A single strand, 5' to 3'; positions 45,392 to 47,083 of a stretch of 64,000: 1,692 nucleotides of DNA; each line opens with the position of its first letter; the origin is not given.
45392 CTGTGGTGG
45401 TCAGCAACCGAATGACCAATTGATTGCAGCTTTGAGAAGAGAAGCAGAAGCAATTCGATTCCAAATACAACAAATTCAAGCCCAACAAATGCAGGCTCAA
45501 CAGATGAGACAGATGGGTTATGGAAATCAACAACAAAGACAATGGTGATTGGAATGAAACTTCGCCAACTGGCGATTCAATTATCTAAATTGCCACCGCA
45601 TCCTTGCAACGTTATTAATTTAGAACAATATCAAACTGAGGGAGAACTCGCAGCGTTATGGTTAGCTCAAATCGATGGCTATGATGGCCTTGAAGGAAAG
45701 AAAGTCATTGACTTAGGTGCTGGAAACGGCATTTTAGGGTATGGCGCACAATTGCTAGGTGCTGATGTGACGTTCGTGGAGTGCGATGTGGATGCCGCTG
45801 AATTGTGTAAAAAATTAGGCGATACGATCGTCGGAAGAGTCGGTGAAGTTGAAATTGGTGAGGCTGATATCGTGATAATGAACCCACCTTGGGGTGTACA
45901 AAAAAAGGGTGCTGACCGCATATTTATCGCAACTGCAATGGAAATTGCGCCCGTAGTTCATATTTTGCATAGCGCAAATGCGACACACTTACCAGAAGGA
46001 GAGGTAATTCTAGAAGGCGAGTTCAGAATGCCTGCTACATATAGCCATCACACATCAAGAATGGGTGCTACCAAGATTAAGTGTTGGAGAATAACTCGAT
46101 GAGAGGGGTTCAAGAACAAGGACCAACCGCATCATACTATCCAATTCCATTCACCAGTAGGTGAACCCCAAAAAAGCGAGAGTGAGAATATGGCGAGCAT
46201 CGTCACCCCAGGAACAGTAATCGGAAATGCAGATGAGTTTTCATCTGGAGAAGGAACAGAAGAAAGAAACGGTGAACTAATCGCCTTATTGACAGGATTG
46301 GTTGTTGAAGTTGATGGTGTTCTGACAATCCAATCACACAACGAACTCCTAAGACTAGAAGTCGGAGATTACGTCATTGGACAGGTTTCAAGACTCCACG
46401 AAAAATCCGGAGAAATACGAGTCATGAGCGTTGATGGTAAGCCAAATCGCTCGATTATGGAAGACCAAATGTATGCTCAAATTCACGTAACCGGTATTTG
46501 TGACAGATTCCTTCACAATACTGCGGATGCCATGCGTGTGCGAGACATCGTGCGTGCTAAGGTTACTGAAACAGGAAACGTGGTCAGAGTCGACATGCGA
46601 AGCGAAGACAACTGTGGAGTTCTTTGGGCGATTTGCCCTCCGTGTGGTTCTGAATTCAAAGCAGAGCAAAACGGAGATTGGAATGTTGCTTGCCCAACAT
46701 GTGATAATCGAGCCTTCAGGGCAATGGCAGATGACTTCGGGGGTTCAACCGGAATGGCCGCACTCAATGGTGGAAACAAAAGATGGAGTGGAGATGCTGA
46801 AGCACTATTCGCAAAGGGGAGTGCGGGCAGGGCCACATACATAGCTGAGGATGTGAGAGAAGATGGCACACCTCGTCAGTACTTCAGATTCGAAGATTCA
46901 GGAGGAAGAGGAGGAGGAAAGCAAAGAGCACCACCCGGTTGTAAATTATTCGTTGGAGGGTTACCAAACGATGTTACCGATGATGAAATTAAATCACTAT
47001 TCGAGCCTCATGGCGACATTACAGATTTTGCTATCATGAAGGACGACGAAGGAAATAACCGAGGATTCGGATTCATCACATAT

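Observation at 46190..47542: Exosome cap protein Csl4 fused to two canonical RRM domains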

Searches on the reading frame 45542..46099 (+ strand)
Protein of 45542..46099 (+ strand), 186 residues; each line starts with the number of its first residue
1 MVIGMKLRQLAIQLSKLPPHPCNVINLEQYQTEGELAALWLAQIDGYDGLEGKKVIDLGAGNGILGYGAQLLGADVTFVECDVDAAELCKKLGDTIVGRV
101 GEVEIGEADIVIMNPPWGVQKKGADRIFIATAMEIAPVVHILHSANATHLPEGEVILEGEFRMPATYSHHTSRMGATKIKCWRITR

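Call 12: search_protein_families(library=pfam, proteins=[window:45542-46099:+], max_evalue=0.001)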
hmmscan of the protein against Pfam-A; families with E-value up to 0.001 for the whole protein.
window:45542-46099:+ (186 aa): 2 families
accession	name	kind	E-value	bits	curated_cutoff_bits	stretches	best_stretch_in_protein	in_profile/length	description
PF05175.20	MTS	-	3.8e-06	27.1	23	1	51-126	31-117/170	Methyltransferase small domain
PF06325.19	PrmA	-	0.00092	19.2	22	0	44-84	155-193/296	Ribosomal protein L11 methyltransferase (PrmA)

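Call 15: search_protein_families(library=ncbifam, proteins=[window:45542-46099:+], max_evalue=0.001)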
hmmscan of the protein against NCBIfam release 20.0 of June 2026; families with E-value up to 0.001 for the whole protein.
window:45542-46099:+ (186 aa): 4 families
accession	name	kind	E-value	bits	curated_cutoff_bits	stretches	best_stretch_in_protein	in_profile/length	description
NF011528.0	PRK14968.1-2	equivalog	2e-05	24.2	171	1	51-89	38-78/205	putative methyltransferase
TIGR00406.1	prmA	equivalog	5e-05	22.9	183.15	1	46-86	155-193/288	50S ribosomal protein L11 methyltransferase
NF001790.0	PRK00517.3-3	equivalog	5e-05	22.8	269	1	50-84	121-154/262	50S ribosomal protein L11 methyltransferase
NF001786.0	PRK00517.2-4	equivalog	0.0003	20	327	1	50-91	142-183/277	50S ribosomal protein L11 methyltransferase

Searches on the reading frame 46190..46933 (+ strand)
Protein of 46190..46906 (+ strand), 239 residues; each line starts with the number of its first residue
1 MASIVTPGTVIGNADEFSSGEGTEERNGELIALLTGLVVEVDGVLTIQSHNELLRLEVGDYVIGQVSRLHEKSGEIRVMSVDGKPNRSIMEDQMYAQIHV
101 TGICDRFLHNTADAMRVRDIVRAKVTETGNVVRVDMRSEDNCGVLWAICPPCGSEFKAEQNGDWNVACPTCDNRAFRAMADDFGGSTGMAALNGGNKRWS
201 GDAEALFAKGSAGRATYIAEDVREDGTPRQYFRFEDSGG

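Call 31: find_related_loci(query=A4, collection=genome_contigs, flank=4000)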
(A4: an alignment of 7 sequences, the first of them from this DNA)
Query A4 (248 aa) in genome_contigs; peptide patterns used: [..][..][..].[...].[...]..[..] (x = any residue, [..] = any of these).
296 stretches matched a pattern; 182 encode a relative of the query (tblastn E <= 1e-3); the best 80 are kept; 80 distinct loci.
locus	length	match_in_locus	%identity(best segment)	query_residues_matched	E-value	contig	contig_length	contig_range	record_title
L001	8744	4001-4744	93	1-248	3e-154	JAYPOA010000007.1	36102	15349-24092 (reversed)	MAG: Methanobacteriota archaeon isolate 139573_S174_metabat_bins_2.tsv.119_sub NODE_880_length_36102_cov_5.994674, whole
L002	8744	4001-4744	81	1-248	3e-142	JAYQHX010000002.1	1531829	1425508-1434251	MAG: Methanobacteriota archaeon isolate SD4487_NP_metabta_bins_sspec.tsv.006 contig_17376_pilon, whole genome shotgun se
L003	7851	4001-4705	74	1-235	2e-120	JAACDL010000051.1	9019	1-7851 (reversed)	MAG: Methanobacteriota archaeon isolate HS5BWF_bin.36 HS5bwf_k87_531482_1_9019, whole genome shotgun sequence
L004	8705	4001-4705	74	1-235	3e-119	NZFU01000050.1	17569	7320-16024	MAG: Methanobacteriota archaeon isolate MED707 MHASMcontig_296700, whole genome shotgun sequence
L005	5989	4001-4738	72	1-246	3e-119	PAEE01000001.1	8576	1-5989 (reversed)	MAG: Methanobacteriota archaeon isolate MED870 MHASMcontig_578042, whole genome shotgun sequence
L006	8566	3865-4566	71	1-234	4e-117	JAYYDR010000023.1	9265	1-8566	MAG: Thermoplasmatota archaeon isolate XS_MAG42 XS_MAG42_0023, whole genome shotgun sequence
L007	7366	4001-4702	71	1-234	5e-117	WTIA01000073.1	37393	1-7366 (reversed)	MAG: Methanobacteriota archaeon isolate PL36311bin_9 NODE_194_length_37393_cov_10.680674, whole genome shotgun sequence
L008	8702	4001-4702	72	1-234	6e-117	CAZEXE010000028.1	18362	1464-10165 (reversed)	MAG TPA_asm: uncultured Candidatus Poseidoniales archaeon isolate SRP077602_co3_581 genome assembly, contig: NODE_4021_l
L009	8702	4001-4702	71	1-234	3e-116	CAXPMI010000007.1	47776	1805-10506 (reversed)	MAG: Candidatus Poseidoniaceae archaeon isolate 02um_A1D0714_6.38 genome assembly, contig: k127_676993, whole genome sho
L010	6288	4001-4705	70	1-235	2e-115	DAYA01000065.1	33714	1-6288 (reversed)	MAG TPA_asm: Euryarchaeota archaeon UBA550 UBA550_contig_16347, whole genome shotgun sequence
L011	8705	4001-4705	70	1-235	4e-115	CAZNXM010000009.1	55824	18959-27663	MAG TPA_asm: uncultured Candidatus Poseidoniales archaeon isolate SRP077602_co4_555 genome assembly, contig: NODE_802_le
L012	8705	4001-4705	70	1-235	4e-114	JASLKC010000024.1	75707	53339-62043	MAG: Candidatus Poseidoniaceae archaeon isolate ETNP1_MAG_19 c_000000768923, whole genome shotgun sequence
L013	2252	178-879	70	1-234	5e-120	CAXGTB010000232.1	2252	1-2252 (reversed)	MAG TPA_asm: uncultured euryarchaeote isolate ERR315856_concoct_104 genome assembly, contig: ERZ6778699.35512, whole gen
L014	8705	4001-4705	70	1-235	6e-114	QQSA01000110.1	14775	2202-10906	MAG: Candidatus Poseidoniales archaeon isolate bin_156 U_43182-110, whole genome shotgun sequence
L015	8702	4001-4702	69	1-234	3e-113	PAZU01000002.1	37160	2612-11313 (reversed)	MAG: Methanobacteriota archaeon isolate SP67 64943, whole genome shotgun sequence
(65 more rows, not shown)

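Call 67: search_solved_structures(query=window:46190-46906:+, max_evalue=0.01, show_alignments=2)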
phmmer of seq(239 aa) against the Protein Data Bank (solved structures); distinct sequences matched with E-value up to 0.01: 4.
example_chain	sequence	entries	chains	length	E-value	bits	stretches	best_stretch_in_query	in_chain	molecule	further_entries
2ba1_A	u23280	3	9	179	2.2e-18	70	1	4-184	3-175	Archaeal exosome RNA binding protein CSL4 | Putative uncharacterized protein AF_0206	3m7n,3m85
6d6q_H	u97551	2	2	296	0.0081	19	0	4-78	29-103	Exosome complex component RRP4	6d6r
6h25_H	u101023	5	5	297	0.0082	19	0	4-78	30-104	Exosome complex component RRP4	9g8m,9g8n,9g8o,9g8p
2nn6_H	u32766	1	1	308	0.0088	18.9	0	4-78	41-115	Exosome complex exonuclease RRP4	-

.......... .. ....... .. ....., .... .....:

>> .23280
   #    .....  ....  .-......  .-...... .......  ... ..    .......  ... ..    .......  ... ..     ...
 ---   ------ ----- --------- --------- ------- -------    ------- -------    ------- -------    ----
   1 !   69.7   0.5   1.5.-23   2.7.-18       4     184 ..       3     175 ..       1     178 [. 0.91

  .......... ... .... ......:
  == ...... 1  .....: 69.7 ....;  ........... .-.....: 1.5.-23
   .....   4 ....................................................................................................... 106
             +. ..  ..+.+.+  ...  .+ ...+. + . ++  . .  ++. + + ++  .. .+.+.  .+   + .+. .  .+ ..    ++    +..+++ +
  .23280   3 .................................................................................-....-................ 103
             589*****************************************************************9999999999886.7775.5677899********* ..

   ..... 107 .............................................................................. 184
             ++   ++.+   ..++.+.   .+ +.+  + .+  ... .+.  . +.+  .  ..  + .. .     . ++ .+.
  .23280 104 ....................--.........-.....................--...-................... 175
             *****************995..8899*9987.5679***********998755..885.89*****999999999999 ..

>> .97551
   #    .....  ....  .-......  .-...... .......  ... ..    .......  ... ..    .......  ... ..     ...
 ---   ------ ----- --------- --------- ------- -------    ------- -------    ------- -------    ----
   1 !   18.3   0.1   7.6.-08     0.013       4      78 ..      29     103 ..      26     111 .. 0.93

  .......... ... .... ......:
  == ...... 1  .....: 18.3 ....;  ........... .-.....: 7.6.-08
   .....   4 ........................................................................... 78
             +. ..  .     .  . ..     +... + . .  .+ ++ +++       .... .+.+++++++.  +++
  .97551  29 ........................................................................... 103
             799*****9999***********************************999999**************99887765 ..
